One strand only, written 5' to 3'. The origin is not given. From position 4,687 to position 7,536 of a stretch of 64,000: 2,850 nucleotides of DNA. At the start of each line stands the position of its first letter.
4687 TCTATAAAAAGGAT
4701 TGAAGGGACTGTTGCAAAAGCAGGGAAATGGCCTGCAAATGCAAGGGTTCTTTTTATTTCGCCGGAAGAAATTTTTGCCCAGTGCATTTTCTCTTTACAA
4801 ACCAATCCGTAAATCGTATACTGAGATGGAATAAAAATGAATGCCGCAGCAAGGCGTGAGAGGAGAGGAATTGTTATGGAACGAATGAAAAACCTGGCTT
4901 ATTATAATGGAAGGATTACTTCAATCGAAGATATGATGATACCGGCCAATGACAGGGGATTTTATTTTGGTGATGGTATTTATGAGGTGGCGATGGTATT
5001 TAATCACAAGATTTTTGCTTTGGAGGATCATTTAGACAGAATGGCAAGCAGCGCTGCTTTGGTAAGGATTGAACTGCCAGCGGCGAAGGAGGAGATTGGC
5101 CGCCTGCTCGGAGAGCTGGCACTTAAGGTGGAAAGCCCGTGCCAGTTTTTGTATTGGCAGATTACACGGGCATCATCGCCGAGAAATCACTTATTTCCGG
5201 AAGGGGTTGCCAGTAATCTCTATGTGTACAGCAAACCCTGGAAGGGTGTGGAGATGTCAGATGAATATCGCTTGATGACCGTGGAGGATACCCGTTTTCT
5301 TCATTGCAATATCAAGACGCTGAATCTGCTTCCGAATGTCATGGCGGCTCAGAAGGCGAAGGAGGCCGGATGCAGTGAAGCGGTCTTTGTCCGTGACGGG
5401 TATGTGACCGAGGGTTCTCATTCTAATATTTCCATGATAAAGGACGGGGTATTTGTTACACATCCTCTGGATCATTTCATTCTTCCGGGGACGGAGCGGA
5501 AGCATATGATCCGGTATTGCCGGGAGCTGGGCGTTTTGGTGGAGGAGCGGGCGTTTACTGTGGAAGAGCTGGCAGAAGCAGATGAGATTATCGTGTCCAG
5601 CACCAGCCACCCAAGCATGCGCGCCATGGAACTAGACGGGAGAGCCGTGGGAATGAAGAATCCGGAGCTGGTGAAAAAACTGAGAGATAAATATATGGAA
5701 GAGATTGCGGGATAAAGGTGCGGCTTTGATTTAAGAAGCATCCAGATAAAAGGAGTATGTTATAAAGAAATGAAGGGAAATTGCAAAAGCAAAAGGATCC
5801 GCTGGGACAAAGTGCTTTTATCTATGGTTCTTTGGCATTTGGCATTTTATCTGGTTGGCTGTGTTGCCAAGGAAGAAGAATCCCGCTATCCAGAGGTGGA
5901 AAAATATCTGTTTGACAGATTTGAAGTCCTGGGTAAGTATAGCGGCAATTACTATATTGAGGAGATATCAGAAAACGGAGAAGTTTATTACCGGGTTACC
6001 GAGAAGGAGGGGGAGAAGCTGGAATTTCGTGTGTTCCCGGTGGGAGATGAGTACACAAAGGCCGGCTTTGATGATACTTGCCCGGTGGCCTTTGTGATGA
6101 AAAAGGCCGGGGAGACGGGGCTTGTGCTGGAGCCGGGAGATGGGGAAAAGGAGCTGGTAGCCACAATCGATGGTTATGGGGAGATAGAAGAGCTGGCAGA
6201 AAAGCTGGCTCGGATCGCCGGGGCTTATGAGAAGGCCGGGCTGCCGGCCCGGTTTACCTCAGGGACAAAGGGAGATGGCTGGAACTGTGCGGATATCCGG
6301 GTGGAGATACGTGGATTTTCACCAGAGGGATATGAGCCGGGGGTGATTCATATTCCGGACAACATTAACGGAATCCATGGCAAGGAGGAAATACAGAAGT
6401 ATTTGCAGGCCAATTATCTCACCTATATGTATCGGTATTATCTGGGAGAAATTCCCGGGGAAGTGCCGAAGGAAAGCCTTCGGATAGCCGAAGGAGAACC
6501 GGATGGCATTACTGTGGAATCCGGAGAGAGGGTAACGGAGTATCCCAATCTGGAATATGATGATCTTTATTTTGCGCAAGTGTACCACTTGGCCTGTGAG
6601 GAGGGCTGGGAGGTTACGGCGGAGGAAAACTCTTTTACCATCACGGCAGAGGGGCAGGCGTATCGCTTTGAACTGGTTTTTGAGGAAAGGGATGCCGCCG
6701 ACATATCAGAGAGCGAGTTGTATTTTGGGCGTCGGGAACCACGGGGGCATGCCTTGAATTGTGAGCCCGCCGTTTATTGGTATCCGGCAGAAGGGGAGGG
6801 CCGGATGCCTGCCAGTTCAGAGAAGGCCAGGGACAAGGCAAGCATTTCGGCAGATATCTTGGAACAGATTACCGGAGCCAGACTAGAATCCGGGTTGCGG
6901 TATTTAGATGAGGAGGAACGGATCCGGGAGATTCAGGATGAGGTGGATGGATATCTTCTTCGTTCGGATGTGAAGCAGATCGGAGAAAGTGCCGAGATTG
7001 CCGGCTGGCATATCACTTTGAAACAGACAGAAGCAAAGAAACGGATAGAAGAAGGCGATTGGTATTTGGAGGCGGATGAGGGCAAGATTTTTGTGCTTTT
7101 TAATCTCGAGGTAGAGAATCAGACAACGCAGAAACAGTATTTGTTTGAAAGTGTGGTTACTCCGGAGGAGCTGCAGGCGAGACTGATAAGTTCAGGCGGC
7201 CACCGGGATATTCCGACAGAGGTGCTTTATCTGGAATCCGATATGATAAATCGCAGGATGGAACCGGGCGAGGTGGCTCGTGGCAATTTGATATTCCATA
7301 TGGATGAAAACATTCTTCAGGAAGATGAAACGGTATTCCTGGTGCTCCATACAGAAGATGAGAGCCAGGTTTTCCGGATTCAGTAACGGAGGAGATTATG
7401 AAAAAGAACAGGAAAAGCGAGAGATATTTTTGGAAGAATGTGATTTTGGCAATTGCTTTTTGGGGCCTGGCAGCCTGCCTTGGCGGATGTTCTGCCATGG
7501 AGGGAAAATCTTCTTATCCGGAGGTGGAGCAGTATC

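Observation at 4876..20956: Locus that looks dedicated to uptake and degradation of D-amino-acid-containing (muropeptide-type) peptides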

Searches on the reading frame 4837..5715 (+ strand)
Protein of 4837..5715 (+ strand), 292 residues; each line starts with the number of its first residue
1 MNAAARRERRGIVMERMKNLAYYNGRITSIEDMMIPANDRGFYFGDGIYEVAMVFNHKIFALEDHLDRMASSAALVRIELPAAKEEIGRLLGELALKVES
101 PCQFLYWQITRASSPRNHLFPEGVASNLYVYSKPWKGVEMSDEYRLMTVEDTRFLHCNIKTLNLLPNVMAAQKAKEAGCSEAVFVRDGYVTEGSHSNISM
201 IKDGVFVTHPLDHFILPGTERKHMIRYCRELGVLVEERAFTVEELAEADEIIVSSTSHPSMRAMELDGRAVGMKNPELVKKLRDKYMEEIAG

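Call 3: search_protein_families(library=pfam, proteins=[window:4837-5715:+])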
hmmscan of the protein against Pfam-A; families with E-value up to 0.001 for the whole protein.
window:4837-5715:+ (292 aa): 1 family
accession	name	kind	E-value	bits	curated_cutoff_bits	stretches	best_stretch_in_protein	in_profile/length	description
PF01063.24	Aminotran_4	-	6e-46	157.5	28.5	1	47-259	1-216/223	Amino-transferase class IV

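Call 5: search_protein_families(library=ncbifam, proteins=[window:4837-5715:+], max_evalue=0.01)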
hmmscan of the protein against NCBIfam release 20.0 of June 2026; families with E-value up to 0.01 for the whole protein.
window:4837-5715:+ (292 aa): 21 families
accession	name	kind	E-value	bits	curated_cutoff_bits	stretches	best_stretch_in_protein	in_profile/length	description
NF005209.0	PRK06680.1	subfamily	5.5e-72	242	320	1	17-290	1-281/286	D-amino-acid transaminase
TIGR01121.1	D_amino_aminoT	equivalog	9.1e-71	238.3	277.45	1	22-290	3-275/276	D-amino-acid transaminase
NF009066.0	PRK12400.1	equivalog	2.5e-47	161.7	538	1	31-274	19-265/290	D-amino-acid transaminase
NF006185.0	PRK08320.1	subfamily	1.3e-38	132.9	363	1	18-288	2-281/292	branched-chain amino acid aminotransferase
TIGR01122.1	ilvE_I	equivalog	1.1e-30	106.8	245.55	1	22-288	1-282/298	branched-chain-amino-acid transaminase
NF009126.0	PRK12479.1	equivalog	4.4e-29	101.6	518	1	19-286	4-280/299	branched-chain-amino-acid transaminase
NF005888.0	PRK07849.1-3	equivalog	5.2e-28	97.8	273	1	26-285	20-287/298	aminodeoxychorismate lyase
NF005800.0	PRK07650.1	equivalog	5.7e-28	98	308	1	21-289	3-275/290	aminodeoxychorismate lyase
NF005146.0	PRK06606.1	equivalog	1.1e-27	96.9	279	1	14-290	2-292/307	branched-chain amino acid transaminase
TIGR03461.1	pabC_Proteo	equivalog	2.9e-23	82.4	176.85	1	28-255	3-234/262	aminodeoxychorismate lyase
NF009896.0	PRK13356.1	equivalog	2.4e-21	76.1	262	1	16-288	5-281/287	branched-chain amino acid aminotransferase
NF004761.0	PRK06092.1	equivalog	4.6e-21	75.2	260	1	33-257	10-238/268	aminodeoxychorismate lyase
NF005886.0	PRK07849.1-1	equivalog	6.6e-21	74.8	253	1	28-284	21-283/291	aminodeoxychorismate lyase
NF005726.0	PRK07544.1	equivalog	6.3e-19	68.2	396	2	168-290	168-288/295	branched-chain amino acid aminotransferase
NF005887.0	PRK07849.1-2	equivalog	5e-16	58.9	278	2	149-272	142-271/291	aminodeoxychorismate lyase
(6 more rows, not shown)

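Call 37: search_solved_structures(query=window:4876-5715:+, show_alignments=2)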
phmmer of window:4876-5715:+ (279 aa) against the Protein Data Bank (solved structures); distinct sequences matched with E-value up to 0.001: 70 (the best 60 are shown).
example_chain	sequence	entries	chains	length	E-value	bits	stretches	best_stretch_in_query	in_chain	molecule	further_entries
3lqs_A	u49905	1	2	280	2.4e-56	194.3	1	9-273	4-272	D-alanine aminotransferase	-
1daa_A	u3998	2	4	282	2.4e-56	194.3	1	9-273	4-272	D-AMINO ACID AMINOTRANSFERASE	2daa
3daa_A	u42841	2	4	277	2.4e-56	194.2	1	9-273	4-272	D-AMINO ACID AMINOTRANSFERASE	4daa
5daa_A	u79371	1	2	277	8.8e-56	192.4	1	9-273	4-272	D-AMINO ACID AMINOTRANSFERASE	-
1a0g_A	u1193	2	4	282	1.2e-55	192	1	9-273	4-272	D-AMINO ACID AMINOTRANSFERASE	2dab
1g2w_A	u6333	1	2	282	1.2e-55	192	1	9-273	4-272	D-ALANINE AMINOTRANSFERASE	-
9pxs_A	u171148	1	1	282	1.2e-45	159.2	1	9-260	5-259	D-alanine aminotransferase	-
4pbc_A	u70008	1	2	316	7e-36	127.2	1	15-273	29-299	D-amino acid aminotransferase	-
4m0j_A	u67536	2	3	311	3.4e-33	118.4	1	15-257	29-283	D-amino acid aminotransferase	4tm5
5cm0_A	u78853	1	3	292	2.3e-31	112.4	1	7-276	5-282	Branched-chain transaminase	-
5e25_A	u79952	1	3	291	2.7e-31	112.2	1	7-276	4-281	branched-chain aminotransferase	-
5mqz_A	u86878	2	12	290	2.8e-31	112.1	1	9-273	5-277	Putative branched-chain-amino-acid aminotransferase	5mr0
8x1f_A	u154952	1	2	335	6.8e-25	91.2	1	5-273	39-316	D-aminoacid aminotransferase-like PLP-dependent enzyme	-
8zm7_A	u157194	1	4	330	1.1e-24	90.5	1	5-273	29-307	Amine transaminase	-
4ce5_A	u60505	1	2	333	1.2e-24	90.3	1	5-273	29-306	AT-OMEGATA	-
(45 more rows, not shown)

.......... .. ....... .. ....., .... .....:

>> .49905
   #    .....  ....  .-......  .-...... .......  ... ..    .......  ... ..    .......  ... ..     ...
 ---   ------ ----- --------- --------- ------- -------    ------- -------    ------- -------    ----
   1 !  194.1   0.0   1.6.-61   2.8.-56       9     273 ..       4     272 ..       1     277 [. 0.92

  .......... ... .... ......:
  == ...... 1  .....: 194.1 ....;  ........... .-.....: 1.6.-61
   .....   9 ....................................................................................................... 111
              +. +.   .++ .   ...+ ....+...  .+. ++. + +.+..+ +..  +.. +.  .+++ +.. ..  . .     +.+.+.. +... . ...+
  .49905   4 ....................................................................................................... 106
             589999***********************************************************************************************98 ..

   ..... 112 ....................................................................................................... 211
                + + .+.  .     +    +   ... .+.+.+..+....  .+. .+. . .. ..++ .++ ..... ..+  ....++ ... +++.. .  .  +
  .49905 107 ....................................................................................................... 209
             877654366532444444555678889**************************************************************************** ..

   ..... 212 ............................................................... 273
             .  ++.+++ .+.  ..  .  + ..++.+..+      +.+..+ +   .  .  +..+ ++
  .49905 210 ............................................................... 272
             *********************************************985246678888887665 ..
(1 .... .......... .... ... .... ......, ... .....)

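Call 72: find_related_loci(query=A4, collection=metagenome_contigs, flank=10000)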
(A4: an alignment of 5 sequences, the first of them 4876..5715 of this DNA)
Query A4 (279 aa) in metagenome_contigs; peptide patterns used: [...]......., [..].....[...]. (x = any residue, [..] = any of these).
600 stretches matched a pattern (row limit reached: there are more); 543 encode a relative of the query (tblastn E <= 1e-3); the best 80 are kept; 80 distinct loci.
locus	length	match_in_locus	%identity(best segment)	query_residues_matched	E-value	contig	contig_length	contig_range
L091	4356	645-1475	87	1-277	9e-175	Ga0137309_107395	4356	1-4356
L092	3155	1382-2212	87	1-277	1e-178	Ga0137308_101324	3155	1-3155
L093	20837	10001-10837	77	1-278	7e-156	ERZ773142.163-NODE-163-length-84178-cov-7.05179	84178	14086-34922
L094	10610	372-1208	77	1-278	9e-156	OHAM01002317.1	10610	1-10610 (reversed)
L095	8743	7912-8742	78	1-276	6e-156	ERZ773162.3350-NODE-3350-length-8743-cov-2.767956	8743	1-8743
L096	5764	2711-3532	77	6-278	2e-153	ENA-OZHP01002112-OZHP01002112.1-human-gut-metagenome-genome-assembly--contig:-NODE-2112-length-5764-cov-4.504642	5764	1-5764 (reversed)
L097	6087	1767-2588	77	6-278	5e-153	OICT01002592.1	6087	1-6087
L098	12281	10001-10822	77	6-278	3e-152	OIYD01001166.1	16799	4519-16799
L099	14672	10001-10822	77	6-278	3e-152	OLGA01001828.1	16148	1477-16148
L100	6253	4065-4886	77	6-278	7e-153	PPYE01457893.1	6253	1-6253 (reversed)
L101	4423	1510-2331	77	6-278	1e-155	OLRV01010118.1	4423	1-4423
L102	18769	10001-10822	77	6-278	3e-152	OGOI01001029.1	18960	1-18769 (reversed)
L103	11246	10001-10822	77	6-278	3e-152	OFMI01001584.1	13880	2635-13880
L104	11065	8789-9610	77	6-278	3e-152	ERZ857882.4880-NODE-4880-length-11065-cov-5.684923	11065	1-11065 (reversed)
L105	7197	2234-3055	77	6-278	2e-152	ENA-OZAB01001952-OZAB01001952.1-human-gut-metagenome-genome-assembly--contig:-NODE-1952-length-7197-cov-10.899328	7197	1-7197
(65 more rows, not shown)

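Call 75: search_protein_families(library=pfam, proteins=[L102:3761-4933:-, L102:5473-6000:+, L102:6855-7955:+, L102:8490-9584:+, L102:12251-12829:-, L102:12826-13500:-, L102:13490-14266:-, L102:14273-15094:-, L102:15105-15962:-, L102:15977-16927:-], max_evalue=0.00001)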
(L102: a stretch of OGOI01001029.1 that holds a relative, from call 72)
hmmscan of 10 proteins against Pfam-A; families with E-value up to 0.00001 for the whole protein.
L102:3761-4933:- (390 aa): 0 families

L102:5473-6000:+ (175 aa): 0 families

L102:6855-7955:+ (366 aa): 2 families
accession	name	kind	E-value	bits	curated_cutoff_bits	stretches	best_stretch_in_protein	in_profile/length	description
PF01051.27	Rep3_N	-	9.7e-16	58.9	22.4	1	40-184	4-140/141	Initiator Replication protein, WH1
PF21205.3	Rep3_C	-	9.2e-13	48.7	21.1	1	197-255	2-59/59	Initiator Rep protein, WH2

L102:8490-9584:+ (364 aa): 3 families
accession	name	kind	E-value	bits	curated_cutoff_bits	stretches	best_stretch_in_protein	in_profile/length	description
PF07282.18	Cas12f1-like_TNB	-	9.3e-22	77.4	26.3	1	288-355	1-60/60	Cas12f1-like, TNB domain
PF01385.25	OrfB_IS605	-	1.2e-21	77.6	30.5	1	163-275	5-118/120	Probable transposase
PF12323.14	HTH_OrfB_IS605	-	3.7e-18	65.2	21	1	1-46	1-47/47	Helix-turn-helix domain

L102:12251-12829:- (192 aa): 0 families

L102:12826-13500:- (224 aa): 3 families
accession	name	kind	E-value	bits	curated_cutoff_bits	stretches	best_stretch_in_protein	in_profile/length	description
PF00005.33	ABC_tran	-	9e-29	101.3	25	1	18-158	1-137/137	ABC transporter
PF13304.12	AAA_21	-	1.1e-09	39.3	27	0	98-190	210-301/304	AAA domain, putative AbiEii toxin, Type IV TA system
PF02463.25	SMC_N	-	1.4e-07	31.6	40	0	140-195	151-205/220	RecF/RecN/SMC N terminal domain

L102:13490-14266:- (258 aa): 0 families

L102:14273-15094:- (273 aa): 0 families

L102:15105-15962:- (285 aa): 0 families

L102:15977-16927:- (316 aa): 0 families

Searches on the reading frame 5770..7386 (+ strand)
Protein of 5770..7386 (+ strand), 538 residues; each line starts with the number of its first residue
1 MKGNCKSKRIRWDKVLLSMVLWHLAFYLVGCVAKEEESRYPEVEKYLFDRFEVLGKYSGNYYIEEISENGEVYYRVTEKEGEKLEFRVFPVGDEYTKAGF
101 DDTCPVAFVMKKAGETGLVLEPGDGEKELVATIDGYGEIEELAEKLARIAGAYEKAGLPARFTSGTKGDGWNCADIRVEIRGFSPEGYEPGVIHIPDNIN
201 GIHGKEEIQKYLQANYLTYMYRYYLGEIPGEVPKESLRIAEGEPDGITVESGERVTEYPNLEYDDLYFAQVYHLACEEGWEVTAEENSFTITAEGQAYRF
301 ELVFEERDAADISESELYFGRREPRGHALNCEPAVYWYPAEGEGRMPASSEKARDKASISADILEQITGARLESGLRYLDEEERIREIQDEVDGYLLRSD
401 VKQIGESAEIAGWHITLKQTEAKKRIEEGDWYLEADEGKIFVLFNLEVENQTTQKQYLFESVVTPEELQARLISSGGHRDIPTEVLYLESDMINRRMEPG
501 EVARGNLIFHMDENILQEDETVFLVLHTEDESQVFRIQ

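Call 3: search_protein_families(library=pfam, proteins=[window:5770-7386:+])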
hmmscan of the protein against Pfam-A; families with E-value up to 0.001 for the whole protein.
window:5770-7386:+ (538 aa): 1 family
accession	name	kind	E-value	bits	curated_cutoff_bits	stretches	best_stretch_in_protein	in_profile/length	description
PF11611.13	DUF4352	-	0.0001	23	25.9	1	403-514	2-104/122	Domain of unknown function (DUF4352)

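Call 5: search_protein_families(library=ncbifam, proteins=[window:5770-7386:+], max_evalue=0.01)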
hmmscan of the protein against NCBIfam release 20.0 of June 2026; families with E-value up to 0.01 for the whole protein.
window:5770-7386:+ (538 aa): 0 families
